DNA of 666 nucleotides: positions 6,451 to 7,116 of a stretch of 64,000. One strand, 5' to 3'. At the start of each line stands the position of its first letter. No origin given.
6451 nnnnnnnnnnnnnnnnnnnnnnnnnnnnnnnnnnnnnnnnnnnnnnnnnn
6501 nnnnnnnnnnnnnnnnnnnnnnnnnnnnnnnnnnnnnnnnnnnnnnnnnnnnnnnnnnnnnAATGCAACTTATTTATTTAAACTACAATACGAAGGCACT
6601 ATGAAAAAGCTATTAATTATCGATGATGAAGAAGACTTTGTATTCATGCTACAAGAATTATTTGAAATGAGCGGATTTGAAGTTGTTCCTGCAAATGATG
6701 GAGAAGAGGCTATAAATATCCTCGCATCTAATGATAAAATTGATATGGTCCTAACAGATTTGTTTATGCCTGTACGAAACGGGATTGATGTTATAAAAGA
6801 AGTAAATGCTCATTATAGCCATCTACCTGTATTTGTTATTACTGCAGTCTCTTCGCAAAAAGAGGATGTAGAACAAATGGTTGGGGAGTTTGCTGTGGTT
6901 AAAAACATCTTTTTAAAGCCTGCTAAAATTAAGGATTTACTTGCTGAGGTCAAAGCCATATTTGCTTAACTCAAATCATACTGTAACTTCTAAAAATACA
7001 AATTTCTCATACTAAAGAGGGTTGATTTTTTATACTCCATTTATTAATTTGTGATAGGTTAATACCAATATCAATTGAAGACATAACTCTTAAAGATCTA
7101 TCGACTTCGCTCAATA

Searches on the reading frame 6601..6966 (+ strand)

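Call 28: search_protein_families(library=pfam, proteins=[window:6601-6966:+], max_evalue=0.001)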
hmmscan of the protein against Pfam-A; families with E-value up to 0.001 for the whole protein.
window:6601-6966:+ (122 aa): 2 families
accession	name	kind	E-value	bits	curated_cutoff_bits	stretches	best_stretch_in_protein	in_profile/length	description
PF00072.30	Response_reg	-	5.9e-20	71.9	30.2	1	5-117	2-110/111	Response regulator receiver domain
PF03709.21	OKR_DC_1_N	-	9.9e-06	26.2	29.3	1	17-90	9-78/111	Orn/Lys/Arg decarboxylase, N-terminal domain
